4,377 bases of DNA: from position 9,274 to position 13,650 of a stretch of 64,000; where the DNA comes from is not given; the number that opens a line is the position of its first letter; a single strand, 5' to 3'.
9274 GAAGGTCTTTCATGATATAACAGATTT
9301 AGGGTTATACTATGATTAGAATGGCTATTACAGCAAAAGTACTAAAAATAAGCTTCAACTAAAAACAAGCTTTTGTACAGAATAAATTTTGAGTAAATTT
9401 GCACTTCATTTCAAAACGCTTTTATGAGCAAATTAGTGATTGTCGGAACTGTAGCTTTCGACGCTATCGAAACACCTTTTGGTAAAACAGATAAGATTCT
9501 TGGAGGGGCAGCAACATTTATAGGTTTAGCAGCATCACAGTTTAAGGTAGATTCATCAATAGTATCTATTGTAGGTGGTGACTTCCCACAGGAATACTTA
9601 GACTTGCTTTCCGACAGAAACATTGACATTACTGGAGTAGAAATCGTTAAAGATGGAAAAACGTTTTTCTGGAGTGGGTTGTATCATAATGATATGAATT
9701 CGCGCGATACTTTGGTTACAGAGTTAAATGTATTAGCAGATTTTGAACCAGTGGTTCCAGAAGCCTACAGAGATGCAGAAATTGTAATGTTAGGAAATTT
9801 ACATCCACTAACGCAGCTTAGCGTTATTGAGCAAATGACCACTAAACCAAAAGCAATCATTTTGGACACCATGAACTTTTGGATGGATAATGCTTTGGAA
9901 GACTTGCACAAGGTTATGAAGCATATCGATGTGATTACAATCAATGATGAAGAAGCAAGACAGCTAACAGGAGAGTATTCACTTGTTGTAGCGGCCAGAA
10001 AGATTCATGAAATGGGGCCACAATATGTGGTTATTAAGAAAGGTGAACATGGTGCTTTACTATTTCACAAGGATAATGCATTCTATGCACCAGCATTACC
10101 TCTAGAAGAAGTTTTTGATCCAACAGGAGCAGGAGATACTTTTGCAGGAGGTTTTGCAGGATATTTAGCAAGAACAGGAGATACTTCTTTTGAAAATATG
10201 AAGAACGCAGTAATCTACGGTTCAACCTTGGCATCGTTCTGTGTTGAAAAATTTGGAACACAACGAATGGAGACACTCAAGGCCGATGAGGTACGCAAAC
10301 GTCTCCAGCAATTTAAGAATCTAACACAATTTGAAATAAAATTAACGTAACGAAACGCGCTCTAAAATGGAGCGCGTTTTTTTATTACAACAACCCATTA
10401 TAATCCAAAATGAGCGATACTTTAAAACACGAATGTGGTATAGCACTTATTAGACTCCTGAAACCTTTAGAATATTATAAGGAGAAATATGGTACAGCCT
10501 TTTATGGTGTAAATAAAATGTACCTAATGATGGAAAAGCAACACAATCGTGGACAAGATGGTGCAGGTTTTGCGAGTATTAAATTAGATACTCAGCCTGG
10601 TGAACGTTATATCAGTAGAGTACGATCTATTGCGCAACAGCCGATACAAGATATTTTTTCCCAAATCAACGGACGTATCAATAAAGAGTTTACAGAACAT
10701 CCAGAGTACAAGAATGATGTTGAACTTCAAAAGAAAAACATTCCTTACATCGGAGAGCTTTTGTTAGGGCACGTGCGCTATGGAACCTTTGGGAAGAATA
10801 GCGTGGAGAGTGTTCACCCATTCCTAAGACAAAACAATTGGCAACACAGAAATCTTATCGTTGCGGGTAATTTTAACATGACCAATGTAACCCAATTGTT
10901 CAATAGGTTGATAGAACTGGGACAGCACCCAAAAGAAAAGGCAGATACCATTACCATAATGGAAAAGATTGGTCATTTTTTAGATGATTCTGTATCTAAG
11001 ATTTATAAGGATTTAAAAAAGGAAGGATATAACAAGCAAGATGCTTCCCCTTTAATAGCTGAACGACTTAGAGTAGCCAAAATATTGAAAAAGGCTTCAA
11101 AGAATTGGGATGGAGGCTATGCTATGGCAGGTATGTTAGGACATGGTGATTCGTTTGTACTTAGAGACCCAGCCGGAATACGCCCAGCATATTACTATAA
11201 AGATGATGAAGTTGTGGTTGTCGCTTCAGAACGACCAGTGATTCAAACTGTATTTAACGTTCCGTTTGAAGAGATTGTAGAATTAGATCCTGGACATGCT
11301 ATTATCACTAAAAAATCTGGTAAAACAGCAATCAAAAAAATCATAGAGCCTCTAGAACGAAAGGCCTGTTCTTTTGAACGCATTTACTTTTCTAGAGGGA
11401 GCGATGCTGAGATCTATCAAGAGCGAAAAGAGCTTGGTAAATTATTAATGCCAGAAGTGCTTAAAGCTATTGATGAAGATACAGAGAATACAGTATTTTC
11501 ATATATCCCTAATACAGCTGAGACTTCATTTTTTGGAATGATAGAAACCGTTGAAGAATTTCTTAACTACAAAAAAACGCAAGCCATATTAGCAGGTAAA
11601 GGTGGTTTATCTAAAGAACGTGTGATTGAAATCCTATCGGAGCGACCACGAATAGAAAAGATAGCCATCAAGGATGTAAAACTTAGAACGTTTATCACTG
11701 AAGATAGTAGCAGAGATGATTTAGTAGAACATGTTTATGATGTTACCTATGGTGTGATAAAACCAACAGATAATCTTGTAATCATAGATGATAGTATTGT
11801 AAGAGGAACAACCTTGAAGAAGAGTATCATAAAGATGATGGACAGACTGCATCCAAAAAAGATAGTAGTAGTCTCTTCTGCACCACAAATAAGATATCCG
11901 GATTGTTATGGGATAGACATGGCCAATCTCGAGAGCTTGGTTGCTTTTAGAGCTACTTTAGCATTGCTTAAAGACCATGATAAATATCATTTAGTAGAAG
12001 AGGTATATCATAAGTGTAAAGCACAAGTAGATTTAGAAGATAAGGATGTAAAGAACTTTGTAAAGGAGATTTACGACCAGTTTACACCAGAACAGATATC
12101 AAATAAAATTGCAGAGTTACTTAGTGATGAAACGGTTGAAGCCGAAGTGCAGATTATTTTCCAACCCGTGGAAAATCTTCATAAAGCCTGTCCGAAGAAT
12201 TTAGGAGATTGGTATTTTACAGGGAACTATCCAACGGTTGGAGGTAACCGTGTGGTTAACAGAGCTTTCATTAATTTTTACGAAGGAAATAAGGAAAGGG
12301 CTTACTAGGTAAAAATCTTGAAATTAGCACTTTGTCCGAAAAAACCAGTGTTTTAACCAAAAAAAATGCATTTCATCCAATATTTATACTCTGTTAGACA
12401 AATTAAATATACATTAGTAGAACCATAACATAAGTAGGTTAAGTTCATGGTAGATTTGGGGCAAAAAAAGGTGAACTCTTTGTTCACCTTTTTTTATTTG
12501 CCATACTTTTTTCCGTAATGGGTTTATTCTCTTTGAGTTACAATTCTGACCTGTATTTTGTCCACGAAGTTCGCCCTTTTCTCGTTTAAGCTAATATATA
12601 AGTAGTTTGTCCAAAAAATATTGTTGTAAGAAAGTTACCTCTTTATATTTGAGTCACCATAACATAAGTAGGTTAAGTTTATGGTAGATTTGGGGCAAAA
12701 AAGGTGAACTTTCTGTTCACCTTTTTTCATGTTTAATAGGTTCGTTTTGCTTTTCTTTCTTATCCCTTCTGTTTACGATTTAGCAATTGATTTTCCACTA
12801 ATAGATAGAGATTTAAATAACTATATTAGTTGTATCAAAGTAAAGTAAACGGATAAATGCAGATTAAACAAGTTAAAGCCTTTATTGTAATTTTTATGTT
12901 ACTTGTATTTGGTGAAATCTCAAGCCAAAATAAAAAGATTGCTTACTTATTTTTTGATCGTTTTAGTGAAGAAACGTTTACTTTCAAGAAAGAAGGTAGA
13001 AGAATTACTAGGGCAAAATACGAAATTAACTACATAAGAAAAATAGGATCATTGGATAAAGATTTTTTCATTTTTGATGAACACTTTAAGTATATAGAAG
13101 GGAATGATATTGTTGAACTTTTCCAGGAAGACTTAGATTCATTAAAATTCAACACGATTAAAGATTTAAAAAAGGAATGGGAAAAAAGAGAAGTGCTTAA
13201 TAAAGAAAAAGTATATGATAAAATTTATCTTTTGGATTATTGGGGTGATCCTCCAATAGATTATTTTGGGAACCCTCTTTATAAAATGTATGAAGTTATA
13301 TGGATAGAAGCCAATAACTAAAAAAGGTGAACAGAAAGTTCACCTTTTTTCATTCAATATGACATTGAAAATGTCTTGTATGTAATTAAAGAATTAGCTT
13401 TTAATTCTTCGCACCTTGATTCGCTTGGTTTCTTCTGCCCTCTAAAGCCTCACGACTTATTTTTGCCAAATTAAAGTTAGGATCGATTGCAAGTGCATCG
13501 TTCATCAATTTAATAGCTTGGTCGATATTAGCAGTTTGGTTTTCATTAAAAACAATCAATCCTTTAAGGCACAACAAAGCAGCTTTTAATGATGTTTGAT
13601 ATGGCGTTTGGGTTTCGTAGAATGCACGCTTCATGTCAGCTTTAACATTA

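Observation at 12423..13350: Tandem sRNA-like hairpin-plus-terminator repeat, with a third inverted copy of the terminator hairpin flanking an AT-rich orphan ORF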

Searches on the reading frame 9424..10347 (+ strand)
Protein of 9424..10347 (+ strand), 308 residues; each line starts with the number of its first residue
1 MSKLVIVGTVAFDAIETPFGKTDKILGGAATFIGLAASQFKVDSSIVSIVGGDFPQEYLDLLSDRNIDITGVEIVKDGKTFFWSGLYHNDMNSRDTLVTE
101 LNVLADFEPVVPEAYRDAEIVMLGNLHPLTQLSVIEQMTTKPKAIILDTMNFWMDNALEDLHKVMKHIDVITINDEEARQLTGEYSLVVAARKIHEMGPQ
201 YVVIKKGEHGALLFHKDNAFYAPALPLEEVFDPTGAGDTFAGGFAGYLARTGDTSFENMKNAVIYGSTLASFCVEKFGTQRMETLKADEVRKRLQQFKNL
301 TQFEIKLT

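Call 33: search_protein_families(library=pfam, proteins=[window:9424-10347:+], max_evalue=0.01)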
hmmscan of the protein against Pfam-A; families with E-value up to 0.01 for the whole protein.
window:9424-10347:+ (308 aa): 3 families
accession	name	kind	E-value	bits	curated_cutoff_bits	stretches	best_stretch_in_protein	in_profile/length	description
PF00294.29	PfkB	-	3.1e-36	125.7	25.8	1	2-281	2-297/302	pfkB family carbohydrate kinase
PF08543.17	Phos_pyr_kin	-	2.5e-08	34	27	1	151-262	102-224/246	Phosphomethylpyrimidine kinase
PF01256.23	Carb_kinase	-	2e-05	24.7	27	1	133-295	83-241/242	NAD(P)H-hydrate dehydratase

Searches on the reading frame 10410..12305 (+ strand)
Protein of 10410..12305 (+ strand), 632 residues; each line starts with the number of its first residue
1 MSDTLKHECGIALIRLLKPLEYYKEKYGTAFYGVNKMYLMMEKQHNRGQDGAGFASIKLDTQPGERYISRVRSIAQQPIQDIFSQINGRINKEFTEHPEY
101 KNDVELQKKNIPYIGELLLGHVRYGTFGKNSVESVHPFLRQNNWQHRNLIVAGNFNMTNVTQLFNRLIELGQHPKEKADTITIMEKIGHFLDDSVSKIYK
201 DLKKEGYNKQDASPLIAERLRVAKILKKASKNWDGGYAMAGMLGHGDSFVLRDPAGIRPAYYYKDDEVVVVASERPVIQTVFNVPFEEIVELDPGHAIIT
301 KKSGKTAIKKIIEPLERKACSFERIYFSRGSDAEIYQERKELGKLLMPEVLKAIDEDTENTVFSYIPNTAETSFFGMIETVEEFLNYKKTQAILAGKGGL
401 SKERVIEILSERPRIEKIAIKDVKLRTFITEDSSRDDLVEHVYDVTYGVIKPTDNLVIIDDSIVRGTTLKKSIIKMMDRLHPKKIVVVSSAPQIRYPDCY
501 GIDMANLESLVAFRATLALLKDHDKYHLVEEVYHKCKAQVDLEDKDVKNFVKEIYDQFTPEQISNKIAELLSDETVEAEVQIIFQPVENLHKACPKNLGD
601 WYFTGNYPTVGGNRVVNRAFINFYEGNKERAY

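Call 10: find_encoding_contigs(protein=window:10410-12305:+, flank=3000, max_places=10)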
Protein window:10410-12305:+ (632 aa): no gene with exactly this product is on record in the collection.

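Call 33: search_protein_families(library=pfam, proteins=[window:10410-12305:+], max_evalue=0.01)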
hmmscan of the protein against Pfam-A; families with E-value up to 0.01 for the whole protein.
window:10410-12305:+ (632 aa): 3 families
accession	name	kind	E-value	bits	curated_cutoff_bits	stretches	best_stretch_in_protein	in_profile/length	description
PF13537.11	GATase_7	-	1.2e-07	32.2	25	1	198-278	38-121/123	Glutamine amidotransferase domain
PF13522.11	GATase_6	-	5.1e-07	30.2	27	1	116-274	11-130/130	Glutamine amidotransferase domain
PF00310.26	GATase_2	-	0.0055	15.9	19.9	0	228-301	323-395/420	Glutamine amidotransferases class-II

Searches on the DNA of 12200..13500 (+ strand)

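Call 5: search_rna_families(source=window, start=12200, end=13500, threshold=evalue, max_evalue=10, show_alignments=3)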
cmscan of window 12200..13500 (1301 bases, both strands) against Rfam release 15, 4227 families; matches with E-value up to 10: 18.
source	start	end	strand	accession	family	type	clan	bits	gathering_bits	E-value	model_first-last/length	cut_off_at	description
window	12458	12504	+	RF03607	mir-9447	Gene; miRNA;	-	23.8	67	0.075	1-68/68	no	mir-9447 microRNA precursor family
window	13286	13358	+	RF02029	sraA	Gene; sRNA;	-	23.3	56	0.73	1-95/95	no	sraA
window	12582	12664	-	RF01598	snoR23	Gene; snRNA; snoRNA; CD-box;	-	23.3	70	6.9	1-84/84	no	small nucleolar RNA snoR23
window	12458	12504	-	RF03607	mir-9447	Gene; miRNA;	-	23.2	67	0.11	1-68/68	no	mir-9447 microRNA precursor family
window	12454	12543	-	RF02029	sraA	Gene; sRNA;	-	23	56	0.85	1-95/95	no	sraA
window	12459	12544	-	RF01409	STnc250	Gene; sRNA;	-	22.9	42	0.081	1-94/94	no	STnc250 Hfq binding RNA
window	13311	13405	+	RF01808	MicX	Gene; sRNA;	-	21.8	75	0.031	1-194/194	no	MicX Vibrio cholerae sRNA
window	12438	12498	+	RF04319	BTncRNA_FopS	Gene; sRNA;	-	20.1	56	2.9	1-71/71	no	Bacteroidetes FopS (family of paralogous sRNAs)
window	12402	12504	-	RF01808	MicX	Gene; sRNA;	-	18.8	75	0.19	1-194/194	no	MicX Vibrio cholerae sRNA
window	13313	13395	-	RF02029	sraA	Gene; sRNA;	-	18.8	56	6.7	1-95/95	no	sraA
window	13319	13439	-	RF02376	antisense_SR1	Gene; sRNA;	-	18.2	45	0.7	1-210/210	no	SR1 sRNA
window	12406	12510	-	RF02629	RmaA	Gene; sRNA;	-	18.1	57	3.7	1-113/113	no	Regulator of motility and amylovoran A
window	12459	12503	+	RF00969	mir-556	Gene; miRNA;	-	16.4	84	9.8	1-88/88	no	mir-556 microRNA precursor family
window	12465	12495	+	RF02066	STnc320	Gene; sRNA;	-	16.1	50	6.3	20-49/55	no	Salmonella enterica sRNA STnc320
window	12697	12729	-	RF01409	STnc250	Gene; sRNA;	-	15.4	42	5.3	54-88/94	no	STnc250 Hfq binding RNA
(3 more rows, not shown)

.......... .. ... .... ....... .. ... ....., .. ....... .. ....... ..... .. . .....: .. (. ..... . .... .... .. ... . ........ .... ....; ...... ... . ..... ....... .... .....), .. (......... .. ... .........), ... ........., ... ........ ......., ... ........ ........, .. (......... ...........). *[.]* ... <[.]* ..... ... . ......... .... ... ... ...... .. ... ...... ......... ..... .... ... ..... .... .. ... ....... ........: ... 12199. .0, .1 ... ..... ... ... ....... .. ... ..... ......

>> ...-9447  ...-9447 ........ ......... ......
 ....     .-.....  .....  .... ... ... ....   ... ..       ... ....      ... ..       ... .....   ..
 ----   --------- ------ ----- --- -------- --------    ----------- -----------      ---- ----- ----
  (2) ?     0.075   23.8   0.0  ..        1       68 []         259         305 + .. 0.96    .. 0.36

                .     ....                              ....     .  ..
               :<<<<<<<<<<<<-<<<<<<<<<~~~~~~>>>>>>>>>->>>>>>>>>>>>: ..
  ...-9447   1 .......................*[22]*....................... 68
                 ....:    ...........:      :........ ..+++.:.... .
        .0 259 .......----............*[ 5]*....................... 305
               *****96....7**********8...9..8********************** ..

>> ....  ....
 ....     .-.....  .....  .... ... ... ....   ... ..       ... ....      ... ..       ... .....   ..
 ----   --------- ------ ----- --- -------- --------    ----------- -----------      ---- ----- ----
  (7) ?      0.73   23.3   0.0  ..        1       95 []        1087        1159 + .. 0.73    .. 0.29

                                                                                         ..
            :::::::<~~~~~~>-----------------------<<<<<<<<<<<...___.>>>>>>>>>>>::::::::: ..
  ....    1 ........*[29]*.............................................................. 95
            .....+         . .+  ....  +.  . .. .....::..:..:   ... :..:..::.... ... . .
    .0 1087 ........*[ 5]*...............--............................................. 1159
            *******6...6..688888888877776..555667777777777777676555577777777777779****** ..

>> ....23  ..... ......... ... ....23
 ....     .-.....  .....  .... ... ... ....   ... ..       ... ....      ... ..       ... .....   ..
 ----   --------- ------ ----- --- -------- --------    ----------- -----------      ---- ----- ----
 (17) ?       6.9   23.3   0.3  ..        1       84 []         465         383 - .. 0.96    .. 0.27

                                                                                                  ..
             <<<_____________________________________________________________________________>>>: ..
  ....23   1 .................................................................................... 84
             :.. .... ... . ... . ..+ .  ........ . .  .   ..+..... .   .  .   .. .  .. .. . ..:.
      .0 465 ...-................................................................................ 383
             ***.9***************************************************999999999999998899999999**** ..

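Call 53: search_rna_families(source=window, start=12410, end=12740, threshold=evalue, max_evalue=10, show_alignments=10)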
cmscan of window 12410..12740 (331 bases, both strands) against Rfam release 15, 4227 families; matches with E-value up to 10: 20.
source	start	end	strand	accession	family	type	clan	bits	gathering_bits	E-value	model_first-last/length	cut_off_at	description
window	12458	12504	+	RF03607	mir-9447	Gene; miRNA;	-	23.8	67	0.019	1-68/68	no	mir-9447 microRNA precursor family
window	12582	12664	-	RF01598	snoR23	Gene; snRNA; snoRNA; CD-box;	-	23.3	70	1.8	1-84/84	no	small nucleolar RNA snoR23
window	12454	12543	-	RF02029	sraA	Gene; sRNA;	-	23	56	0.22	1-95/95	no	sraA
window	12459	12544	-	RF01409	STnc250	Gene; sRNA;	-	22.9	42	0.021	1-94/94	no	STnc250 Hfq binding RNA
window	12444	12498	+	RF04319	BTncRNA_FopS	Gene; sRNA;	-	20.6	56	0.62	7-71/71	no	Bacteroidetes FopS (family of paralogous sRNAs)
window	12463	12537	-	RF02083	OrzO-P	Gene; antitoxin;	-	17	60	2.6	1-76/76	no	OrzO-P RNA antitoxin family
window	12691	12740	-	RF01409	STnc250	Gene; sRNA;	-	16.5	42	0.74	43-94/94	5'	STnc250 Hfq binding RNA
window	12410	12504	-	RF01808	MicX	Gene; sRNA;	-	16.4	75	0.21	1-86/194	3'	MicX Vibrio cholerae sRNA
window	12459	12503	+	RF00969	mir-556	Gene; miRNA;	-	16.4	84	2.5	1-88/88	no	mir-556 microRNA precursor family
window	12465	12495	+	RF02066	STnc320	Gene; sRNA;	-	16.1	50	1.6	20-49/55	no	Salmonella enterica sRNA STnc320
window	12453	12505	-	RF00885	MIR821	Gene; miRNA;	-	15.5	249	1.1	1-275/275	no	MIR821 microRNA precursor family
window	12418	12513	-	RF02406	snoR120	Gene; snRNA; snoRNA; CD-box;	-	15.3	55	9.7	1-74/74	no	Small nucleolar RNA snoR120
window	12469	12521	+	RF02843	RefA5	Gene; antisense;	-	15.1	91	1.4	1-68/68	no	Enterococcus sRNA A5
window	12463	12494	-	RF02629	RmaA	Gene; sRNA;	-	15.1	57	4.5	16-45/113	no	Regulator of motility and amylovoran A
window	12453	12505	+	RF00885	MIR821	Gene; miRNA;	-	14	249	2.5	1-275/275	no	MIR821 microRNA precursor family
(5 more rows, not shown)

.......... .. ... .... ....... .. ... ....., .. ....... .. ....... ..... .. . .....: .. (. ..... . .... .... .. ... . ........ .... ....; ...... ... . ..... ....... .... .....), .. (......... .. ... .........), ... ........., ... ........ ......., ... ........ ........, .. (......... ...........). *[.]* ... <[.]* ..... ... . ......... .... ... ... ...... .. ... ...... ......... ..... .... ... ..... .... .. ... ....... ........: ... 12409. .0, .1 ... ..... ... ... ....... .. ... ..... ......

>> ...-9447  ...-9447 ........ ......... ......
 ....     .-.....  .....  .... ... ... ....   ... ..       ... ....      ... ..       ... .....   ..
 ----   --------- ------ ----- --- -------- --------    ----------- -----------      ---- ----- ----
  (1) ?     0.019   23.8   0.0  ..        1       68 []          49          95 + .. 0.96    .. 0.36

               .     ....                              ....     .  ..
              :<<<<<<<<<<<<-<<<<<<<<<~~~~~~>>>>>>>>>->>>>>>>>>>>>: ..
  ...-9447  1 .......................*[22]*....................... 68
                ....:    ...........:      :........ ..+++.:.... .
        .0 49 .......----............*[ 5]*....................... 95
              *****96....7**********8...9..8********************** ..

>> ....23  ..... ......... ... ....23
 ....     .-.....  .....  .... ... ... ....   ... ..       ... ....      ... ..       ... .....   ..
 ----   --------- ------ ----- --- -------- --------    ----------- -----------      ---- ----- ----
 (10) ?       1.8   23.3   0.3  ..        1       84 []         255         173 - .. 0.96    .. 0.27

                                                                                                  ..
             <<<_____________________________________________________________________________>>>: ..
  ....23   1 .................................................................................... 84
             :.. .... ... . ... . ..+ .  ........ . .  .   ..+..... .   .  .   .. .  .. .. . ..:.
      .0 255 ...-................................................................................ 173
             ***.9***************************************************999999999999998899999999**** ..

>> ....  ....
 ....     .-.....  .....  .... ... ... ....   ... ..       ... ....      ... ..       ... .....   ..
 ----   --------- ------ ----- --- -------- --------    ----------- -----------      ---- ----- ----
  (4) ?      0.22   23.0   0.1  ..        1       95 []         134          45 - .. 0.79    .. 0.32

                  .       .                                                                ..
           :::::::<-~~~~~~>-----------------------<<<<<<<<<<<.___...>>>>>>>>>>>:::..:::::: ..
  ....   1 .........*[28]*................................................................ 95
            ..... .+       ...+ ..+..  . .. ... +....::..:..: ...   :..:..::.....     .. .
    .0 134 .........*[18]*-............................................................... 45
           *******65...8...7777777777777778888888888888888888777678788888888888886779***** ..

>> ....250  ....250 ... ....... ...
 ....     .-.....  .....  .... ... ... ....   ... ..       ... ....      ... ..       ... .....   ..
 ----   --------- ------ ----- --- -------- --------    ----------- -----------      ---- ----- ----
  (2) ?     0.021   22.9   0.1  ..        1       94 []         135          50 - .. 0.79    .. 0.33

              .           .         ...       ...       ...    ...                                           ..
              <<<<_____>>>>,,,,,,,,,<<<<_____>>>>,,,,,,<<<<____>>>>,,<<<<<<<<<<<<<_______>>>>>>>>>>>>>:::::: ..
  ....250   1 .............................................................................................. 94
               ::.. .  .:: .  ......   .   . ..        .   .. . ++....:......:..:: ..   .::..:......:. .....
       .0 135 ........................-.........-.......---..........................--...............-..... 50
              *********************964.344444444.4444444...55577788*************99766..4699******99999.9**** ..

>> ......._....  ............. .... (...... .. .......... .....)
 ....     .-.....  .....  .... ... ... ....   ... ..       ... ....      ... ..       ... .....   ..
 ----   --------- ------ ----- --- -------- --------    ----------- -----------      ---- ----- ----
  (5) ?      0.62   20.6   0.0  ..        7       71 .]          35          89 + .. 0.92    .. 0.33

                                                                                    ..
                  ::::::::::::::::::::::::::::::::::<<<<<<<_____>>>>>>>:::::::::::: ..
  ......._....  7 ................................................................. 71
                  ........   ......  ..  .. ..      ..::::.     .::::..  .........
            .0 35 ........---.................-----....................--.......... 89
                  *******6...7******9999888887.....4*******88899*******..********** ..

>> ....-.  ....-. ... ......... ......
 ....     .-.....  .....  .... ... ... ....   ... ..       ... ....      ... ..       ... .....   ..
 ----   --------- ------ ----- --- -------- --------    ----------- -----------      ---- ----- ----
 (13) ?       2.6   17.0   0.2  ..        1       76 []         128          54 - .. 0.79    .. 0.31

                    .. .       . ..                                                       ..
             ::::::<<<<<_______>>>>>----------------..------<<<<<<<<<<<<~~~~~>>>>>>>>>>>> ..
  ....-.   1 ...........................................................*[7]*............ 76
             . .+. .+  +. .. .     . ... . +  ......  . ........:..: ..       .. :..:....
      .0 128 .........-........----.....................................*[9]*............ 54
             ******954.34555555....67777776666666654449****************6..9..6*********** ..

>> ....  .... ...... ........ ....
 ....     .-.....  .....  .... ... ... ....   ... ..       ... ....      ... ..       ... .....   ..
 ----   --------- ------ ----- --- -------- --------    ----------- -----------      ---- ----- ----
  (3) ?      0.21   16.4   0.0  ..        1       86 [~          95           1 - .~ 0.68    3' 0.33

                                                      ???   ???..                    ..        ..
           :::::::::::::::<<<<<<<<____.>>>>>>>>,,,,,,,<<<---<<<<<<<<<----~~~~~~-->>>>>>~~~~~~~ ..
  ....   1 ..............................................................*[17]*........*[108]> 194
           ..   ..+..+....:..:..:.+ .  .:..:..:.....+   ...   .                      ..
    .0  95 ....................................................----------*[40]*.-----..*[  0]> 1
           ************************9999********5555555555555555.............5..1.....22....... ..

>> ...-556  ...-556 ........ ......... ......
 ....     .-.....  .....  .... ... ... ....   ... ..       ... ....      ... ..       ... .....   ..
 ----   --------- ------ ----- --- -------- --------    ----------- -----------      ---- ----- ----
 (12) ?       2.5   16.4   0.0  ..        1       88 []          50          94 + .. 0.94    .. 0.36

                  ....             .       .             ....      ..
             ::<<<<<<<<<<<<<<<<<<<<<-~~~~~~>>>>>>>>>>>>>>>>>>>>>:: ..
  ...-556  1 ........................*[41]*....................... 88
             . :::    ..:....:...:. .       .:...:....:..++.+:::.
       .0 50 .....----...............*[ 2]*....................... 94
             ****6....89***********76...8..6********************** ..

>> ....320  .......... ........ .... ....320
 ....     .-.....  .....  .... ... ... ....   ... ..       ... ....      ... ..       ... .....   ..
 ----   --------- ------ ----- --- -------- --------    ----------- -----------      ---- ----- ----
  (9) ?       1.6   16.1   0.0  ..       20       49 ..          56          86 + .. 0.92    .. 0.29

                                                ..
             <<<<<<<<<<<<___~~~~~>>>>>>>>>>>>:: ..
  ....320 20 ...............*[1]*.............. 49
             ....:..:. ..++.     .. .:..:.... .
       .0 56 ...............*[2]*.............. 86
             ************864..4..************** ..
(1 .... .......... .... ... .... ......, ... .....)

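Call 65: search_dna_similar(query=window:12422-12495:+, collection=phages, mode=distant, max_evalue=10, max_rows=15)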
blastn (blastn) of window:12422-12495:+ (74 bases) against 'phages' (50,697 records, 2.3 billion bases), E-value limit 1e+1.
No match.

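Call 66: search_dna_similar(query=window:12422-12495:+, collection=plasmids, mode=distant, max_evalue=1, max_rows=15)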
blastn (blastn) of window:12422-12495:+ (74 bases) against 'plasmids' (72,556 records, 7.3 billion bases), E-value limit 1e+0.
No match.
